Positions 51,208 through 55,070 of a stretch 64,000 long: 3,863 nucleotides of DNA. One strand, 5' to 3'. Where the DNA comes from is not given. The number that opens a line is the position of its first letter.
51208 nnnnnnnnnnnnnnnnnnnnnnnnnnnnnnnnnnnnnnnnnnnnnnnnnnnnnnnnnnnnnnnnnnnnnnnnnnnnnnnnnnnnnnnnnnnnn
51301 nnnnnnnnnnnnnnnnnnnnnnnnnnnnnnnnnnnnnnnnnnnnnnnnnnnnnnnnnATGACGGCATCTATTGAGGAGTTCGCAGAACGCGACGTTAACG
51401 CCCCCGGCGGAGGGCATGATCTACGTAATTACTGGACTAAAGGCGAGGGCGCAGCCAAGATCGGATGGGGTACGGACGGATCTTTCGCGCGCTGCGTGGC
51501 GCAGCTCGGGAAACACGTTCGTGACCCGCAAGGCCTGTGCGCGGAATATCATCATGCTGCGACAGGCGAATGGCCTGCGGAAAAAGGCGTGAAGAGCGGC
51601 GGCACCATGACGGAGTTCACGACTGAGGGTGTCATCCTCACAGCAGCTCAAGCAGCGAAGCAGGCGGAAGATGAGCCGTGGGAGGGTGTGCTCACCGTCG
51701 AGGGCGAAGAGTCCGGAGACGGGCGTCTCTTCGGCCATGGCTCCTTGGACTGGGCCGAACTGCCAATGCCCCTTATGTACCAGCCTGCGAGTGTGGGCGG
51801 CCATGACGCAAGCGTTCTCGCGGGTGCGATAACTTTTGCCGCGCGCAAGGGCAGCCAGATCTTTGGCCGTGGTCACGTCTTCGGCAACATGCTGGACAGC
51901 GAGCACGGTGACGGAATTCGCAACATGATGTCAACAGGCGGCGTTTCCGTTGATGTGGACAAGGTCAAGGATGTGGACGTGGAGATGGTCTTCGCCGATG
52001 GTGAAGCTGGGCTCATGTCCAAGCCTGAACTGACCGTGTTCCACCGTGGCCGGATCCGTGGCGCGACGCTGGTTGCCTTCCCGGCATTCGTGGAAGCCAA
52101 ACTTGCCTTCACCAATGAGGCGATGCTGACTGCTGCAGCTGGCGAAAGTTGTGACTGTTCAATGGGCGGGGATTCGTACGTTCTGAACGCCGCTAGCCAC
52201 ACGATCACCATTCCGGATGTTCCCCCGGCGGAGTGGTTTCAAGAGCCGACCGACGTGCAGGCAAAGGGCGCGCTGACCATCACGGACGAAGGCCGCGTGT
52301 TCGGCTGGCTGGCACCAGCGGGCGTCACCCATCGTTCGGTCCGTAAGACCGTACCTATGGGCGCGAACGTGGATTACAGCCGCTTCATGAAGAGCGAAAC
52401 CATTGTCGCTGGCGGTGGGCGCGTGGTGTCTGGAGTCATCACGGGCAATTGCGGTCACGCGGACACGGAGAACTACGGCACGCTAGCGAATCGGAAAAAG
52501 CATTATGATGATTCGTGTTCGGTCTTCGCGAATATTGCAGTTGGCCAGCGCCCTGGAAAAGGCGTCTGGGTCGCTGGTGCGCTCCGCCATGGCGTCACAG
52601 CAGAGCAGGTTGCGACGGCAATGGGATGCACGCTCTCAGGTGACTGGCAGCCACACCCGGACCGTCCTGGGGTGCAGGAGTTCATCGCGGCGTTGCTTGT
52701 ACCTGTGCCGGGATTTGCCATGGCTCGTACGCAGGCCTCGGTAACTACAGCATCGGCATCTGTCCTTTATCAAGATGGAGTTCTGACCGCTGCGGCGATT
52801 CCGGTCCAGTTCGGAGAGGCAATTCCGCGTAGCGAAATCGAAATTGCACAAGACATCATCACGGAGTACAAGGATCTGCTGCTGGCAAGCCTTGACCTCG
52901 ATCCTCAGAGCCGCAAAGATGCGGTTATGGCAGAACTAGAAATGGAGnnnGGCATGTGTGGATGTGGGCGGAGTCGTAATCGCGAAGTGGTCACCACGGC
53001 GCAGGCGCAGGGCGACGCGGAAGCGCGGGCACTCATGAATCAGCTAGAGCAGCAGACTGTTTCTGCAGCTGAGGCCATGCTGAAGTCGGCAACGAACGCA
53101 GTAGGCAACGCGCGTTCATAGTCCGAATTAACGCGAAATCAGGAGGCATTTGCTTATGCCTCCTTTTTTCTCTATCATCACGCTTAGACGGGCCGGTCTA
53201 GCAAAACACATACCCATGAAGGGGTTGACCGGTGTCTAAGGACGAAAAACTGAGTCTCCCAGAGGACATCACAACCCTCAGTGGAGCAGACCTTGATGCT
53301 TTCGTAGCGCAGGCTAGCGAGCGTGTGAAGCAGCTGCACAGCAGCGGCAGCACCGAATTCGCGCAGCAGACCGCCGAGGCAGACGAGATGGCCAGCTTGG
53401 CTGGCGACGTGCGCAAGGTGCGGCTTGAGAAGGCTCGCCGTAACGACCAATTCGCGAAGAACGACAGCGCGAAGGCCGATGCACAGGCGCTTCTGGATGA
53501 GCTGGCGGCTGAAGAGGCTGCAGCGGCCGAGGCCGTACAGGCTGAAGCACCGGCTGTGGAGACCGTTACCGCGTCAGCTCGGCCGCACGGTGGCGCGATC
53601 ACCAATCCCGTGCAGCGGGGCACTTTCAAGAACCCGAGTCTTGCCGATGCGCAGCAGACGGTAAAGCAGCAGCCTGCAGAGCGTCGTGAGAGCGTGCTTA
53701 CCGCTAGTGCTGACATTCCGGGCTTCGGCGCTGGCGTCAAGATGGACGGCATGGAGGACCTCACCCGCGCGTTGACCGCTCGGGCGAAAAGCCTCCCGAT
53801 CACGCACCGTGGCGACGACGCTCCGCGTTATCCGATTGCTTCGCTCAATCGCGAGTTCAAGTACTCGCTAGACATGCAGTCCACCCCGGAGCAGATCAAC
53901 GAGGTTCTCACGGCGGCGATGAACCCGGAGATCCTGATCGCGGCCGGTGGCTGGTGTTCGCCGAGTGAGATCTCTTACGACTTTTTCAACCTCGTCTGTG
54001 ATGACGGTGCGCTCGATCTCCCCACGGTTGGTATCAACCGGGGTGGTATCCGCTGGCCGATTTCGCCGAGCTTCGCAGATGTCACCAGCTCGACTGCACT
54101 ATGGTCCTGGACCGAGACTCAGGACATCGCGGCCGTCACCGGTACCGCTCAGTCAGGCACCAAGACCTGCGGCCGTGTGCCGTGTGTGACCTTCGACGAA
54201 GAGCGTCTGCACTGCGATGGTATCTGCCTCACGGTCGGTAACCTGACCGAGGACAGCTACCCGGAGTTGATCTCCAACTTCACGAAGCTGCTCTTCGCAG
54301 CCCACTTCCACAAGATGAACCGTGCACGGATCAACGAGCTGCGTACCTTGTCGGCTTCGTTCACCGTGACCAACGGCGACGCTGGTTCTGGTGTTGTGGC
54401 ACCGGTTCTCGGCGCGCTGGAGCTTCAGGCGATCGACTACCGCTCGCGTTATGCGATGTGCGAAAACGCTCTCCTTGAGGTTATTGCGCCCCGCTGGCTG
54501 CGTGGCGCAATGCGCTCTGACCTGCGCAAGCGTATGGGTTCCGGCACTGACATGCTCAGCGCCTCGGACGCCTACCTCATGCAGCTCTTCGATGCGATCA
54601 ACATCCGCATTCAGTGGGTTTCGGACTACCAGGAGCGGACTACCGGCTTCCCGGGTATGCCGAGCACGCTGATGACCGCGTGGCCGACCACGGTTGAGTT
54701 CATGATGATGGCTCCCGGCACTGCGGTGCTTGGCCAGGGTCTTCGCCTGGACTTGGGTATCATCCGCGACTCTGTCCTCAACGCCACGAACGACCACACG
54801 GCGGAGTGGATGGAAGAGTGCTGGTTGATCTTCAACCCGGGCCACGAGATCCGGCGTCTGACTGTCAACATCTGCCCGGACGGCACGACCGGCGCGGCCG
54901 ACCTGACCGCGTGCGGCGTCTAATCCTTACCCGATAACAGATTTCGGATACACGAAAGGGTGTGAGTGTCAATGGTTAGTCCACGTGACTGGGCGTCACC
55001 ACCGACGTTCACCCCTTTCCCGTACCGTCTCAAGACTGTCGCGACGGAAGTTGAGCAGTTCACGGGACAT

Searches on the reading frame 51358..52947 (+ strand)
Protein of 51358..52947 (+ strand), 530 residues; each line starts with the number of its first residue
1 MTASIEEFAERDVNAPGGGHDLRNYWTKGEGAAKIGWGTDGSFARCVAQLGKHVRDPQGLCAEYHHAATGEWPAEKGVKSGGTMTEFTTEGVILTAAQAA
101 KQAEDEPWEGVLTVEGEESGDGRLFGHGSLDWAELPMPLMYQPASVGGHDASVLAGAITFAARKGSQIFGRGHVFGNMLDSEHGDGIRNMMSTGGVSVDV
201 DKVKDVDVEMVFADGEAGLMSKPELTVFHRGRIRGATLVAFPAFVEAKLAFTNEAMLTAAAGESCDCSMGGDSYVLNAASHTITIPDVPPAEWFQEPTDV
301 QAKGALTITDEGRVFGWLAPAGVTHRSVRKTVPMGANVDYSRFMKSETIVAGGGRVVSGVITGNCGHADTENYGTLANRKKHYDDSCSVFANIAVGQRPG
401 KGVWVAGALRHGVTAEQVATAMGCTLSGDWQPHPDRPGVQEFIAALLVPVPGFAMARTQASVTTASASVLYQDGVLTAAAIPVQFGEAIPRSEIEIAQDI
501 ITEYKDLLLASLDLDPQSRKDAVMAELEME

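Call 39: search_protein_families(library=pfam, proteins=[window:51358-52947:+], max_evalue=5)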
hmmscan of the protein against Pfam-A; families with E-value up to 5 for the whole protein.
seq(530 aa): 0 families

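Call 41: search_dna_similar(query=window:51520-52947:+, collection=phages, mode=protein, max_rows=25)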
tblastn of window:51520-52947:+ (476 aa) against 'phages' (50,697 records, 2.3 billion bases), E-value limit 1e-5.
Records with a match: 844; places in all: 849; records where one place covers at least 80% of the query: 58.
Best place of each record, by identity: <60% 844.
By first word of the organism name: Mycobacterium 496; Gordonia 198; Microbacterium 99; Arthrobacter 17; Streptomyces 17; Rhodococcus 3; Tsukamurella 2; Mycolicibacterium 2; Actinoplanes 2; Curtobacterium 2; and 6 more.
By host as written in the record: Mycobacterium smegmatis mc2 155 348; Gordonia terrae 3612 155; Mycobacterium smegmatis mc#155 83; Microbacterium foliorum NRRL B-24224 37; Microbacterium paraoxydans NWU1 27; Microbacterium foliorum NRRL B-24224 SEA 22; Gordonia terrae CAG3 16; Gordonia rubripertincta NRRL B-16540 12; and 53 more.
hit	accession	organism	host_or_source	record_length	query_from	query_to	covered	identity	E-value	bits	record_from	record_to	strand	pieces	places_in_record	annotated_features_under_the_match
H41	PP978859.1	Arthrobacter phage AWGoat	Arthrobacter globiformis NRRL B-2880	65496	19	458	92%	29.2%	2e-7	119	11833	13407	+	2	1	18: capsid maturation protease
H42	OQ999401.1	Actinomycetia phage DSL-LC01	Actinomycetia bacterium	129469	4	407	85%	31.7%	2e-36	149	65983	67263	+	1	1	capsid maturation protease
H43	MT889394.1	Arthrobacter phage Odyssey395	Arthrobacter globiformis NRRL B-2979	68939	51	458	86%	31.3%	8e-15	148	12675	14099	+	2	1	26: capsid maturation protease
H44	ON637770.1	Microbacterium phage Big4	Microbacterium foliorum NRRL B-24224 SEA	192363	64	474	86%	30.7%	1e-31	134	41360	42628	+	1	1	76: hypothetical protein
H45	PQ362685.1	Arthrobacter phage Pointis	Arthrobacter globiformis B-2979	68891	51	458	86%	30.4%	9e-15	149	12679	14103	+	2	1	24: capsid maturation protease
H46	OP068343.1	Microbacterium phage Cece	Microbacterium radiodurans NRRL B-24799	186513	64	425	76%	34.0%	1e-34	143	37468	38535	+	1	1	70: capsid maturation protease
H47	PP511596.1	Dulem virus 38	Varecia variegata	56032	46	422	79%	32.3%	5e-42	166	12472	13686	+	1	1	minor head protein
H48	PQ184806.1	Arthrobacter phage MellowYellow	Arthrobacter globiformis B-2979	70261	51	458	86%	29.7%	2e-14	147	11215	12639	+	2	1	21: capsid maturation protease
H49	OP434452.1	Arthrobacter phage Pureglobe5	Arthrobacter globiformis B-2979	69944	51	458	86%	29.7%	3e-14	146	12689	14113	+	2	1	26: capsid maturation protease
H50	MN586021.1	Arthrobacter phage Beagle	Arthrobacter globiformis NRRL B-2979 SEA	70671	51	458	86%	29.7%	3e-14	146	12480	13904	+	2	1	25: capsid maturation protease and MuF-like fusion protein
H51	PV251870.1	Mycobacterium phage StAugustine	Mycobacterium smegmatis mc#155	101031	58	467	86%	28.9%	4e-24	112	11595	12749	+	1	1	15: capsid maturation protease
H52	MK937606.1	Microbacterium phage Margaery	Microbacterium foliorum NRRL B-24224 SEA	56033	20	422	85%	29.1%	3e-18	94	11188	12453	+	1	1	18: hypothetical protein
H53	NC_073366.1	Microbacterium phage Margaery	Microbacterium foliorum NRRL B-24224 SEA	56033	20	422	85%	29.1%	3e-18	94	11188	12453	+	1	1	18: hypothetical protein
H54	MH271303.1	Microbacterium phage MementoMori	Microbacterium paraoxydans NWU1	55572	30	472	93%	26.2%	3e-15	84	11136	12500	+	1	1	21: hypothetical protein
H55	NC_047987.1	Microbacterium phage MementoMori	Microbacterium paraoxydans NWU1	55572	30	472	93%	26.2%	3e-15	84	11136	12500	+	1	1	21: hypothetical protein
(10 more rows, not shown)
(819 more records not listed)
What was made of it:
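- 50701..52950 (+): Downstream partner gene: 2H phosphoesterase (HLT and HVT motifs) fused to the capsid maturation protease. The C-terminal 476 aa match genes mostly annotated as capsid maturation protease in 844 phage records, nearly all from actinobacterial hosts (call 41).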

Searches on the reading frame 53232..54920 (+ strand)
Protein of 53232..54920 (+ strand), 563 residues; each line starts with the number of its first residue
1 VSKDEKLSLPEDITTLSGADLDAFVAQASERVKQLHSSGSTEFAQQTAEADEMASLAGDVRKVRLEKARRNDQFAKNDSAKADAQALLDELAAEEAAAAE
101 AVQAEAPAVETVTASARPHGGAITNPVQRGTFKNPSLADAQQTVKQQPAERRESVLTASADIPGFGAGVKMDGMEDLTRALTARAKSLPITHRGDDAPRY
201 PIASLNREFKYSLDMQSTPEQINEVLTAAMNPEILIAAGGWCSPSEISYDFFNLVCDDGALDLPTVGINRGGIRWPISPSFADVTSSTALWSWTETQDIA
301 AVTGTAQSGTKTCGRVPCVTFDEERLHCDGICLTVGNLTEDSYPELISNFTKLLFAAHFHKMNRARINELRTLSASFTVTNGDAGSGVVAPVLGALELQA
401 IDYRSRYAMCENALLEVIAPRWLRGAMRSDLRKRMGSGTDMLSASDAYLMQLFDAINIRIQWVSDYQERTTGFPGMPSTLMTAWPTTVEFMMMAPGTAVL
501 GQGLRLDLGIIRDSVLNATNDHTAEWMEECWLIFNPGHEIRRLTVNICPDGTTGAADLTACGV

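Call 3: search_protein_families(library=pfam, proteins=[window:53232-54920:+], max_evalue=0.01)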
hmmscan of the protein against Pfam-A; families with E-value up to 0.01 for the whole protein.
window:53232-54920:+ (563 aa): 0 families

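Call 4: search_protein_families(library=phrogs, proteins=[window:53232-54920:+], max_evalue=0.001)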
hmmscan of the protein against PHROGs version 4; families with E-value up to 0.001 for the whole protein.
window:53232-54920:+ (563 aa): 2 families
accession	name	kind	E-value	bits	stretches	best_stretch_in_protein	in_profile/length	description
phrog_777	-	head and packaging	8.6e-122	409.3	1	7-561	4-577/580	major head protein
phrog_20604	-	head and packaging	6.3e-07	30.6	1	235-280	3-49/76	virion structural protein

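Call 8: search_dna_similar(query=window:53232-54920:+, collection=phages, mode=protein, max_rows=20)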
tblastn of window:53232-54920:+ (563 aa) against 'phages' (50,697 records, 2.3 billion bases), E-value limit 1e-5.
Records with a match: 877; places in all: 877; records where one place covers at least 80% of the query: 2.
Best place of each record, by identity: <60% 877.
By first word of the organism name: Mycobacterium 496; Gordonia 198; Microbacterium 131; Arthrobacter 18; Streptomyces 17; Rhodococcus 3; Curtobacterium 2; Mycolicibacterium 2; Actinoplanes 2; Tsukamurella 2; and 6 more.
By host as written in the record: Mycobacterium smegmatis mc2 155 348; Gordonia terrae 3612 155; Mycobacterium smegmatis mc#155 83; Microbacterium foliorum NRRL B-24224 58; Microbacterium foliorum NRRL B-24224 SEA 29; Microbacterium paraoxydans NWU1 27; Gordonia terrae CAG3 16; Gordonia rubripertincta NRRL B-16540 12; and 54 more.
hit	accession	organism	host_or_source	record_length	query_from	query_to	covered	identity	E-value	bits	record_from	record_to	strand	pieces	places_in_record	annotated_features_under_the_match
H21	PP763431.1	Microbacterium phage Merry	Microbacterium sp.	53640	5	558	98%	28.2%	1e-48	188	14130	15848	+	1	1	major head protein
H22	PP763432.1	Microbacterium phage Sunny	Microbacterium sp.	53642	5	558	98%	28.2%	1e-48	188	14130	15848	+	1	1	major head protein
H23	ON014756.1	Pseudanabaena phage Pam4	Pseudanabaena sp.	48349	126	559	77%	33.5%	8e-50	191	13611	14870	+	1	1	major capsid protein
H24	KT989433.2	Streptomyces phage phiSAJS1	Streptomyces avermitilis ATCC 31267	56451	156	563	72%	35.1%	7e-57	212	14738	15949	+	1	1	serine protease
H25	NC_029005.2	Streptomyces phage phiSAJS1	Streptomyces avermitilis ATCC 31267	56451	156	563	72%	35.1%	7e-57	212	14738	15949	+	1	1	major head protein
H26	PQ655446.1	Microbacterium phage SM23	Microbacterium sp.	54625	141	553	73%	33.4%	4e-58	216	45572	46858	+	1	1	major head protein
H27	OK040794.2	Arthrobacter phage Atuin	Arthrobacter globiformis NRRL B-2979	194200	132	560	76%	32.0%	2e-43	172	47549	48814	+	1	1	76: major capsid hexamer protein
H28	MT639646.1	Microbacterium phage Rasputia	Microbacterium foliorum NRRL B-24224 SEA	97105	128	555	76%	32.0%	1e-57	214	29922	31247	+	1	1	56: major capsid hexamer protein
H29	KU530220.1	Streptomyces phage Xkcd426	Streptomyces griseus subsp. griseus ...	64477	148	555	72%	33.2%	5e-53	201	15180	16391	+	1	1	major capsid hexamer protein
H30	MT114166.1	Microbacterium phage Nike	Microbacterium foliorum NRRL B-24224 SEA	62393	128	556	76%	31.5%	1e-39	160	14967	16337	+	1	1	25: major capsid hexamer protein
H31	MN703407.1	Microbacterium phage Leaf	Microbacterium paraoxydans NWU1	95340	164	555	70%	34.3%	1e-58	217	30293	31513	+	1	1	60: major capsid hexamer protein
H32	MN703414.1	Microbacterium phage Dewdrop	Microbacterium paraoxydans NWU1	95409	164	555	70%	34.3%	1e-58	217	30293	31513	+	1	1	60: major capsid hexamer protein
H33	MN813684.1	Microbacterium phage Terij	Microbacterium paraoxydans NWU1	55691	140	561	75%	31.8%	6e-51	194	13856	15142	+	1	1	23: major capsid hexamer protein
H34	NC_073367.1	Microbacterium phage Terij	Microbacterium paraoxydans NWU1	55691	140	561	75%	31.8%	6e-51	194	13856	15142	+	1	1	23: major capsid hexamer protein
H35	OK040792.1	Microbacterium phage Kozie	Microbacterium paraoxydans NWU1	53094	145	558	74%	32.4%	6e-48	186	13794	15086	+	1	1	23: major capsid protein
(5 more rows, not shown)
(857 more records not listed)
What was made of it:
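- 53232..54923 (+): Major capsid protein gene. phrog_777, E 8.6e-122 (call 4). tblastn hits major capsid proteins in 877 phage records, nearly all from actinobacterial hosts (call 8).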
